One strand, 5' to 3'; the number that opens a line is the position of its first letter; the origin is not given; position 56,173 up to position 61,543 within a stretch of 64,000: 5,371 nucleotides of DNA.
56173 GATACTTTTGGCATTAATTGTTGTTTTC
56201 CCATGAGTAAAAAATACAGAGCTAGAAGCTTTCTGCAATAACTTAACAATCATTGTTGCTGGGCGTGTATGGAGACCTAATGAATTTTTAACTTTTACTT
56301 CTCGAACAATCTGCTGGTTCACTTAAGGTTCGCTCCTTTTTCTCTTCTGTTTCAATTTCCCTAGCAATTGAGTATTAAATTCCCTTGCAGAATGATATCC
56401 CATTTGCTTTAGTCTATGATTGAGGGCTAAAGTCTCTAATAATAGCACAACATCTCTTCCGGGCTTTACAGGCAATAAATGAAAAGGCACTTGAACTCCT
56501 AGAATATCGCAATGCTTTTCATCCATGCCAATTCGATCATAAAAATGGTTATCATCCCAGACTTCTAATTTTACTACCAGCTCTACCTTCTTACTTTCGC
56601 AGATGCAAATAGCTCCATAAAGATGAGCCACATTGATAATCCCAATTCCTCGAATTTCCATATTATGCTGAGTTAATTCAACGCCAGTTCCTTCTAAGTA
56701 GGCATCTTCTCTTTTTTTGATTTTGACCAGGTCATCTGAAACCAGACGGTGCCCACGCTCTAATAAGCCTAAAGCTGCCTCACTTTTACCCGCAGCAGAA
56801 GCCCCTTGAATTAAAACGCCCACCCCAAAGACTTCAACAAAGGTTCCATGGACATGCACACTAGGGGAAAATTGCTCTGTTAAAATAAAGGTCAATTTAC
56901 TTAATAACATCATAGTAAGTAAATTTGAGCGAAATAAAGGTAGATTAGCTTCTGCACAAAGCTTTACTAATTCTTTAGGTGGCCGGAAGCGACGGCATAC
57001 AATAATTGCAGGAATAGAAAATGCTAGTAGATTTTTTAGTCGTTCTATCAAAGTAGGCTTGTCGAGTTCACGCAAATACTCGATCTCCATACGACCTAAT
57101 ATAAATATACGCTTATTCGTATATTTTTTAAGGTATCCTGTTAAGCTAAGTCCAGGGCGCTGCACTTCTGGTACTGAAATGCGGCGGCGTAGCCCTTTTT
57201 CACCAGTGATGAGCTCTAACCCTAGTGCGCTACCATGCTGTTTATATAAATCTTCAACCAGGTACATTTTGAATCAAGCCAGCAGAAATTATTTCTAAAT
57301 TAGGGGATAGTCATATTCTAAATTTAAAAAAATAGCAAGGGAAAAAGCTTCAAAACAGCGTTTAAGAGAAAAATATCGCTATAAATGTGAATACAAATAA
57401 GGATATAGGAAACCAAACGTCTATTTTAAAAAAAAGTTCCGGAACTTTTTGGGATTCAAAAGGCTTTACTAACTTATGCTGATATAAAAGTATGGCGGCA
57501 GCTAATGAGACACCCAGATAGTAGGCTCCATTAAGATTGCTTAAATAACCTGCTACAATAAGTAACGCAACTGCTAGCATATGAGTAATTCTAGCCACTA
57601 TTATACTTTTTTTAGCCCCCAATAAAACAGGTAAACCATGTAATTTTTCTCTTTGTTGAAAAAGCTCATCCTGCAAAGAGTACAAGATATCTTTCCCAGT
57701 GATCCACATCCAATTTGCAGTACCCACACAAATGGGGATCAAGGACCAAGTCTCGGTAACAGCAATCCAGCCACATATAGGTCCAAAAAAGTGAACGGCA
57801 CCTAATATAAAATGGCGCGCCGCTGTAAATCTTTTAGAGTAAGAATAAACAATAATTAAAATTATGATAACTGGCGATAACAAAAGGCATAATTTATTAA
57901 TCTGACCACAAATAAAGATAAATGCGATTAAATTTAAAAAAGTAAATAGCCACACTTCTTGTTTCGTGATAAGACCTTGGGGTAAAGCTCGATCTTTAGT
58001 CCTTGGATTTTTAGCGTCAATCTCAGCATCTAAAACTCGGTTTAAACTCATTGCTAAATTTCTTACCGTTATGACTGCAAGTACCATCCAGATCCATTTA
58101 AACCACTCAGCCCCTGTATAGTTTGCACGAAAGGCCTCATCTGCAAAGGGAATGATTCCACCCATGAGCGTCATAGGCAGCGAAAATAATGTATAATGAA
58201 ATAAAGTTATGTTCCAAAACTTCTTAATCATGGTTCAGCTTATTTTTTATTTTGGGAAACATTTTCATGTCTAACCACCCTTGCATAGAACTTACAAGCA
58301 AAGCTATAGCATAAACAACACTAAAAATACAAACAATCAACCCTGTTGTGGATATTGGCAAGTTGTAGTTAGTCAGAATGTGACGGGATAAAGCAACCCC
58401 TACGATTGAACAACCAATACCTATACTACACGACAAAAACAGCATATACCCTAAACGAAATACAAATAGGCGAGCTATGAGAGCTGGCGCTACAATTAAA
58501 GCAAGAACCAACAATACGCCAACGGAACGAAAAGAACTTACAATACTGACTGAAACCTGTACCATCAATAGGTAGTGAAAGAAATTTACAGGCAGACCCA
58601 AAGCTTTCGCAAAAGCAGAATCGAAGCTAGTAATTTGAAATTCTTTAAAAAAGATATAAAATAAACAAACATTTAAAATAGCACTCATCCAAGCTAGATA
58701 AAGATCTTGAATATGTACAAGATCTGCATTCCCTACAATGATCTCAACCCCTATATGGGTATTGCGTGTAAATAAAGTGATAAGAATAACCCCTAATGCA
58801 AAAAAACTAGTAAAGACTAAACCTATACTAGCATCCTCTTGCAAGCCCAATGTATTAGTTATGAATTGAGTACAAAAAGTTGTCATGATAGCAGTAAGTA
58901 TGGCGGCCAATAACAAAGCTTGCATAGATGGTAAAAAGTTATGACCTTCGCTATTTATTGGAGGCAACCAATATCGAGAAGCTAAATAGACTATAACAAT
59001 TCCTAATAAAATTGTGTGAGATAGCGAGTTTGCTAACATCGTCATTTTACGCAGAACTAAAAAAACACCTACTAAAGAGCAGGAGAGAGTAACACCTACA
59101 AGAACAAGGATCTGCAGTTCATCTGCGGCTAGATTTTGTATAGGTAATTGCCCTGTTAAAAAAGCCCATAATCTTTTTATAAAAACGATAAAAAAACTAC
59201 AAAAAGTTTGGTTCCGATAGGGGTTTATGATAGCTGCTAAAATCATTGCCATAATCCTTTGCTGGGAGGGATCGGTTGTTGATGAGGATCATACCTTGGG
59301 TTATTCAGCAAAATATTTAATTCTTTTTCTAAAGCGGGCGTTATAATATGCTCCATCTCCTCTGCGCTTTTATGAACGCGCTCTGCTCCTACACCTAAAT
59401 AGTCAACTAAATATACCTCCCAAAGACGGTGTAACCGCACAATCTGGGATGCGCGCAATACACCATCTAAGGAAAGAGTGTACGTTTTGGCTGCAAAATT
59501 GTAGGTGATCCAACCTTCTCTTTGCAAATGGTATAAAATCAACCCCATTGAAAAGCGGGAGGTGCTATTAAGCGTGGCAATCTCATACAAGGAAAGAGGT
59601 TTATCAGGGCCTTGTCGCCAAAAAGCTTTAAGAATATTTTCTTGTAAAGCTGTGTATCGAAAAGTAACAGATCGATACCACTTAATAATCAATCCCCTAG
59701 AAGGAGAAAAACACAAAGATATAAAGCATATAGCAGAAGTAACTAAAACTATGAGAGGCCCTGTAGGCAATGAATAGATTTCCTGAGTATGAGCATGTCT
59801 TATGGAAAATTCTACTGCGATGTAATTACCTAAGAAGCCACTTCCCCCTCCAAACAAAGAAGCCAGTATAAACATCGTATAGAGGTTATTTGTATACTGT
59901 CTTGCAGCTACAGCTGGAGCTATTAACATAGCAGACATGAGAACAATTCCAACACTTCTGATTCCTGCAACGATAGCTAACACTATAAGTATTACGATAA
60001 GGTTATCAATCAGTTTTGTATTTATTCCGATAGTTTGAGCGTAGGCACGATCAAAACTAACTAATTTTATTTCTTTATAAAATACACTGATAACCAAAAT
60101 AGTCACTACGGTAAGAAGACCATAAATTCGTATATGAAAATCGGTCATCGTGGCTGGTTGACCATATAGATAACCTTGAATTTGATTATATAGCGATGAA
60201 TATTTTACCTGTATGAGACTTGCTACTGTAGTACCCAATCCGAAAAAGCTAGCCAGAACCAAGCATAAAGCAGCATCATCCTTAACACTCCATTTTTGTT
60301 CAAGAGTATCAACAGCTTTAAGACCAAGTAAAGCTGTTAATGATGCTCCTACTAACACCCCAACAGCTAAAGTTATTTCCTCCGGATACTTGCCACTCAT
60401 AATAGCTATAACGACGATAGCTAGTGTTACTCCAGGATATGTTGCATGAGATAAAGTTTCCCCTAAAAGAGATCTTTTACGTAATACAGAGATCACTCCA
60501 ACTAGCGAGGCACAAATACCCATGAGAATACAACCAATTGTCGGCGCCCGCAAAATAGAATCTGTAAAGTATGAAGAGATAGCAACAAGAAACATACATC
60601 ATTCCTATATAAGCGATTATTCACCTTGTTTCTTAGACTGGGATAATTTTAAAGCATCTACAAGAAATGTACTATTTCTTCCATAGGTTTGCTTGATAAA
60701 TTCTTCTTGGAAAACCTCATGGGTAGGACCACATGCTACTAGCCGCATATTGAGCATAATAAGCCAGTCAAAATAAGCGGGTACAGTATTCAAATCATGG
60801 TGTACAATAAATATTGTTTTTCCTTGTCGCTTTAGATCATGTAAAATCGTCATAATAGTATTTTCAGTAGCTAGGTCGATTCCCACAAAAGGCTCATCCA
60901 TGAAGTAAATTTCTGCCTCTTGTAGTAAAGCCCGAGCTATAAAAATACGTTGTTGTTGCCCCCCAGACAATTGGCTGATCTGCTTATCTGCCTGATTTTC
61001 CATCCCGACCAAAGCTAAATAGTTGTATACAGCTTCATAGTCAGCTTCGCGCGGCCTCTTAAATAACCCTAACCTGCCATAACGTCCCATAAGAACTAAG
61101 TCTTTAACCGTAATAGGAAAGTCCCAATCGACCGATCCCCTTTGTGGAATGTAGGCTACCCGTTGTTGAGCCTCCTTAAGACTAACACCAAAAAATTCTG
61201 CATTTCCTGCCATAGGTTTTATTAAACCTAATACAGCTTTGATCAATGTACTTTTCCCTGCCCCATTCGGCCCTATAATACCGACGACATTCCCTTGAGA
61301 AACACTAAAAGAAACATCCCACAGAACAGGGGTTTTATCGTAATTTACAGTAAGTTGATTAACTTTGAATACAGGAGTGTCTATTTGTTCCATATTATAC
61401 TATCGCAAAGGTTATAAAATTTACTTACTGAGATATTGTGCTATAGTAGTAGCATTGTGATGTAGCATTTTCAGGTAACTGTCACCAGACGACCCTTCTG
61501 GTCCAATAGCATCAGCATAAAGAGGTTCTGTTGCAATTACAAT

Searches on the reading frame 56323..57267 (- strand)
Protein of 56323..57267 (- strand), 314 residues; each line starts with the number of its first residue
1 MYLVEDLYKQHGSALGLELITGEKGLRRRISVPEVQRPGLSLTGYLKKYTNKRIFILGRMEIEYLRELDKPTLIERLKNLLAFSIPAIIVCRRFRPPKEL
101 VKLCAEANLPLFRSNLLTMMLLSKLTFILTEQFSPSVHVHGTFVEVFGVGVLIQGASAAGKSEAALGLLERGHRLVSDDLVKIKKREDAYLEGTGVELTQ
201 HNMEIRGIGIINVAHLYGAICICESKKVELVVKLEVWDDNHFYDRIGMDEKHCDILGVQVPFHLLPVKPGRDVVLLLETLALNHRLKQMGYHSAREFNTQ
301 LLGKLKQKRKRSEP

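Call 73: search_protein_families(library=pfam, proteins=[window:56323-57267:-], max_evalue=0.0001)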
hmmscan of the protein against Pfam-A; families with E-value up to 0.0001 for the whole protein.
window:56323-57267:- (314 aa): 2 families
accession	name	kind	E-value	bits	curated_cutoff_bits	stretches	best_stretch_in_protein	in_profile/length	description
PF07475.17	Hpr_kinase_C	-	3e-61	206.3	33.3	1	132-300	2-170/171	HPr Serine kinase C-terminal domain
PF02603.21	Hpr_kinase_N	-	6.2e-34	117.1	24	1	4-129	3-125/125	HPr Serine kinase N terminus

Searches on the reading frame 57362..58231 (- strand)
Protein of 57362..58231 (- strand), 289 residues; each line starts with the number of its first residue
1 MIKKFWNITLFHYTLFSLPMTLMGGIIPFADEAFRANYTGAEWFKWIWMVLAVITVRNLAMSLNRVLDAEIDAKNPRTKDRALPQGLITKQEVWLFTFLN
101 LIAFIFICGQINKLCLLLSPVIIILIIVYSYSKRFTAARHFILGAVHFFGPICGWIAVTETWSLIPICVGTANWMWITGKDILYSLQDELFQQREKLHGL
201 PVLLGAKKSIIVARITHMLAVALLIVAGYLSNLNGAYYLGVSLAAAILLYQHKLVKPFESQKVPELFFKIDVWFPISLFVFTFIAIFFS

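Call 73: search_protein_families(library=pfam, proteins=[window:57362-58231:-], max_evalue=0.0001)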
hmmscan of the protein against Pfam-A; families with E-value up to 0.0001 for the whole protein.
window:57362-58231:- (289 aa): 1 family
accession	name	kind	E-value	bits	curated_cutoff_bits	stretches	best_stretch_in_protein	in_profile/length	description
PF01040.23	UbiA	-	7.9e-47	160.1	34.2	1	36-270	12-247/250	UbiA prenyltransferase family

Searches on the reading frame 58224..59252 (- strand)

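Call 73: search_protein_families(library=pfam, proteins=[window:58224-59252:-], max_evalue=0.0001)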
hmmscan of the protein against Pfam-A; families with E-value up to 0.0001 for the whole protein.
window:58224-59252:- (342 aa): 2 families
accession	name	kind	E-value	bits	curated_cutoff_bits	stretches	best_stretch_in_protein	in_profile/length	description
PF00950.22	ABC-3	-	9.5e-43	147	20.1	1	50-320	11-257/258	ABC 3 transport family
PF01032.23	FecCD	-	6.2e-10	39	26.5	1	82-320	84-310/311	FecCD transport family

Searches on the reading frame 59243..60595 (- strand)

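Call 73: search_protein_families(library=pfam, proteins=[window:59243-60595:-], max_evalue=0.0001)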
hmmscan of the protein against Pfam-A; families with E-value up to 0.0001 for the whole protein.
window:59243-60595:- (450 aa): 3 families
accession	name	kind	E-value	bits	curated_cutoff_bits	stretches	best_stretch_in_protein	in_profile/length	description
PF00950.22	ABC-3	-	1.1e-46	160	20.1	1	14-296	4-257/258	ABC 3 transport family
PF02742.21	Fe_dep_repr_C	-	5.6e-22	78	27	1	378-443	4-69/70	Iron dependent repressor, metal binding and dimerisation domain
PF01032.23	FecCD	-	2.1e-09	37.3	26.5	1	58-263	84-284/311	FecCD transport family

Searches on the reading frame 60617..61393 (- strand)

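Call 73: search_protein_families(library=pfam, proteins=[window:60617-61393:-], max_evalue=0.0001)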
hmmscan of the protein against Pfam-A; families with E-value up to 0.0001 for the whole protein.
window:60617-61393:- (258 aa): 4 families
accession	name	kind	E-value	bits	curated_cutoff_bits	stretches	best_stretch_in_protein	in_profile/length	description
PF00005.33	ABC_tran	-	6.5e-30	105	25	1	26-169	3-136/137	ABC transporter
PF13304.12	AAA_21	-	9.8e-09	36.1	27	0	37-58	2-23/304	AAA domain, putative AbiEii toxin, Type IV TA system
PF02463.25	SMC_N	-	1e-05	25.5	40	0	35-55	25-48/220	RecF/RecN/SMC N terminal domain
PF13555.12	AAA_29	-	2.7e-05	24.2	27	1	31-62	19-50/61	P-loop containing region of AAA domain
